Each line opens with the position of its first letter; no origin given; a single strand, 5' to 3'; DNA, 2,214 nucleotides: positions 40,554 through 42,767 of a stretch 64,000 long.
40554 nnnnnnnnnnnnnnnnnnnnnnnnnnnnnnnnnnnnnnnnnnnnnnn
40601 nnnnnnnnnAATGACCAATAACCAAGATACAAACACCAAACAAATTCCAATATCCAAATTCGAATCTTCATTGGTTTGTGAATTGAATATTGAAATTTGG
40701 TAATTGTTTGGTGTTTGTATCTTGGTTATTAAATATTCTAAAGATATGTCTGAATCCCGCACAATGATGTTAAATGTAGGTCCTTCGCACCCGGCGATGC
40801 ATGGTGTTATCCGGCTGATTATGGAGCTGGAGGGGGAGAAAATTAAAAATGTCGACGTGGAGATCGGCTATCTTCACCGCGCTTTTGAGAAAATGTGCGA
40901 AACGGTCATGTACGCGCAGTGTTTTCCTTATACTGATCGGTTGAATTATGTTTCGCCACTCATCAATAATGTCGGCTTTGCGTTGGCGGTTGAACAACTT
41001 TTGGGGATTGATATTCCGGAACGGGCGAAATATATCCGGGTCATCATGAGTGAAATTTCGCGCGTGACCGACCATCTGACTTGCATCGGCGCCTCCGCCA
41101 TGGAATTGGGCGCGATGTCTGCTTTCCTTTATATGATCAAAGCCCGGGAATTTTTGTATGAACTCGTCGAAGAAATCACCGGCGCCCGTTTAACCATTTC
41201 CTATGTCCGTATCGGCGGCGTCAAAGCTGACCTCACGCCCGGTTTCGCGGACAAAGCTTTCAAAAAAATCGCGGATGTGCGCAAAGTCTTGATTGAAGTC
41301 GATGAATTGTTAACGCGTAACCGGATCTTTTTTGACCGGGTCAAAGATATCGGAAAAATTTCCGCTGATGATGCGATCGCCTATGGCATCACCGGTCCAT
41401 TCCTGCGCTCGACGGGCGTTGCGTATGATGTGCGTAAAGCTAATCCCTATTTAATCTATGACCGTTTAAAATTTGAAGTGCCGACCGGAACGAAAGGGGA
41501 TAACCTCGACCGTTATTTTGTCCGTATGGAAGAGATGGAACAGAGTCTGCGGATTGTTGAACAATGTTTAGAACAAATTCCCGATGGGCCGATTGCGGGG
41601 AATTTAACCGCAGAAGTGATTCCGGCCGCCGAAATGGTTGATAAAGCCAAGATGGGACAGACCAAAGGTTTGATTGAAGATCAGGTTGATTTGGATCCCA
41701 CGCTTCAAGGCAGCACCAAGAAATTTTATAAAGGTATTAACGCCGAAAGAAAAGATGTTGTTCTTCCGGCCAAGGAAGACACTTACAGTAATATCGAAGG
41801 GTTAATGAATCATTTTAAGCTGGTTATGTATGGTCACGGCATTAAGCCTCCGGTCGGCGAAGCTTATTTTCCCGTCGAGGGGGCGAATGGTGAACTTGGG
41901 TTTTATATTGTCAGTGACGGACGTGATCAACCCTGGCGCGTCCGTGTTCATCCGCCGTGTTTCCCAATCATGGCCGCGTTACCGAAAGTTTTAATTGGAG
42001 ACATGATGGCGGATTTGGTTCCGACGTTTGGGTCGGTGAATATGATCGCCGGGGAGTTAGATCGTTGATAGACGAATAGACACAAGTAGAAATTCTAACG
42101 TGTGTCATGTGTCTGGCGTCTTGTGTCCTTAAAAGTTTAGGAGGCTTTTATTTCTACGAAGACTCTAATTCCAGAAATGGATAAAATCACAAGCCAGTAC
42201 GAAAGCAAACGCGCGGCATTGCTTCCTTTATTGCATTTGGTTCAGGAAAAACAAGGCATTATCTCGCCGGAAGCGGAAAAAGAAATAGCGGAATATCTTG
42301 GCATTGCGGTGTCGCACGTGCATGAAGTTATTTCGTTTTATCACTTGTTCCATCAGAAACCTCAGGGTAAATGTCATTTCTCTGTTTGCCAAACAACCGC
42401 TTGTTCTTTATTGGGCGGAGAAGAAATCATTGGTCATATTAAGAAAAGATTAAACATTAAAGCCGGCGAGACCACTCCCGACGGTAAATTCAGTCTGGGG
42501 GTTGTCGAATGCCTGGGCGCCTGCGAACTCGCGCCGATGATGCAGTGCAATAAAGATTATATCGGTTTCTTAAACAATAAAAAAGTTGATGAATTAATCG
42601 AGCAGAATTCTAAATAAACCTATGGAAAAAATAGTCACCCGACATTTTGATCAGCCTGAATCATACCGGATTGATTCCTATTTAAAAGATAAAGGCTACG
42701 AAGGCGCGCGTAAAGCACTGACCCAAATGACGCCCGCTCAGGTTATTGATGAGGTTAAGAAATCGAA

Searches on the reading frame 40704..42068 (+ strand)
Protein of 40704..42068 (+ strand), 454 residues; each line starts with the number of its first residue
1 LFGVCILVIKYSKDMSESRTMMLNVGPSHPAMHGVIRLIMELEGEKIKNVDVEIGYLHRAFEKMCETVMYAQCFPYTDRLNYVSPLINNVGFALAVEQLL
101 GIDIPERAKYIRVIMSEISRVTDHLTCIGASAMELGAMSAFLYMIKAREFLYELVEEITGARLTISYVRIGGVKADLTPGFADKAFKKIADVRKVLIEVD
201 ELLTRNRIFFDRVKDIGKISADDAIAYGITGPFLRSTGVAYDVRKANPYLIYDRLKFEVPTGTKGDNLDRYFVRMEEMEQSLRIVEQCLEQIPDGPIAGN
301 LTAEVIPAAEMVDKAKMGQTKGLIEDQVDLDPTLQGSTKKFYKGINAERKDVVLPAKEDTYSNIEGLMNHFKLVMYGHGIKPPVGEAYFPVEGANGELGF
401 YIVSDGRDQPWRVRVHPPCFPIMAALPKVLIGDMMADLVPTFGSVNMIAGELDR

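Call 9: search_protein_families(library=pfam, proteins=[window:40704-42068:+], max_evalue=0.001)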
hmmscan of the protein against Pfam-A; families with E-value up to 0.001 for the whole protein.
window:40704-42068:+ (454 aa): 1 family
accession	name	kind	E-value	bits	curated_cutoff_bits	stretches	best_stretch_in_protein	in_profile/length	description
PF00346.24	Complex1_49kDa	-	2.6e-100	335.4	24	1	135-454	2-271/271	Respiratory-chain NADH dehydrogenase, 49 Kd subunit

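Call 36: find_encoding_contigs(protein=window:40704-42068:+, flank=1000, max_places=3)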
Protein window:40704-42068:+ (454 aa): no gene with exactly this product is on record in the collection.

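Call 65: find_homologous_proteins(query=window:40704-42068:+, max_evalue=1e-50)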
Query window:40704-42068:+ (454 aa): 7997 proteins with E <= 1e-50 among 8000 candidates; the best 120 are listed.
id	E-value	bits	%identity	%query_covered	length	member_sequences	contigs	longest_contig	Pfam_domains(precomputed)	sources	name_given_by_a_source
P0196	8.7e-294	992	100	97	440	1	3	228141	PF00346.25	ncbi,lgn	-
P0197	1.6e-273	926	91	97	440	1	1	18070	PF00346.25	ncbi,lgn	-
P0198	8.6e-273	923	92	97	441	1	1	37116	PF00346.25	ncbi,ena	-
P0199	8.0e-269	910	89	97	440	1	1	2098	PF00346.25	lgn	-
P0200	1.2e-267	906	88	97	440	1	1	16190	PF00346.25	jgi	jgi:NADH-quinone oxidoreductase subunit D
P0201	1.6e-267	906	90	96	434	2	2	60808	PF00346.25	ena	-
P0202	1.6e-266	903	89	97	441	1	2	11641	PF00346.25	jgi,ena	-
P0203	3.0e-266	902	89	97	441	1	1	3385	PF00346.25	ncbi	-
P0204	1.0e-265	900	88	97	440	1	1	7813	PF00346.25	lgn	-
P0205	1.2e-264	896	88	97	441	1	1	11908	PF00346.25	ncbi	-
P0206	1.6e-264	896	89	97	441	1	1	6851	PF00346.25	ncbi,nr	ncbi:MAG: NADH-quinone oxidoreductase subunit D [Candidatus Omnitrophica bacterium]|nr:NADH-quinone 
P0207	2.0e-264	896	89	97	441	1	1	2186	PF00346.25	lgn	-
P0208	2.6e-264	895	89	96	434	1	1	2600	PF00346.25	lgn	-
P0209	5.3e-264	894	90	96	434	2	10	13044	PF00346.25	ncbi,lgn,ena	-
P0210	6.0e-264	894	88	97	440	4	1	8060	PF00346.25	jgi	jgi:NADH-quinone oxidoreductase subunit D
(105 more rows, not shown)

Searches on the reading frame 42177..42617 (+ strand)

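Call 9: search_protein_families(library=pfam, proteins=[window:42177-42617:+], max_evalue=0.001)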
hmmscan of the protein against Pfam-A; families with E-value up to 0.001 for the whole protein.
window:42177-42617:+ (146 aa): 1 family
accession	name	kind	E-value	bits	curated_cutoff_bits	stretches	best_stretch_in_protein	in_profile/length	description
PF01257.25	2Fe-2S_thioredx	-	3.5e-52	176.6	24.8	1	2-143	2-143/145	Thioredoxin-like [2Fe-2S] ferredoxin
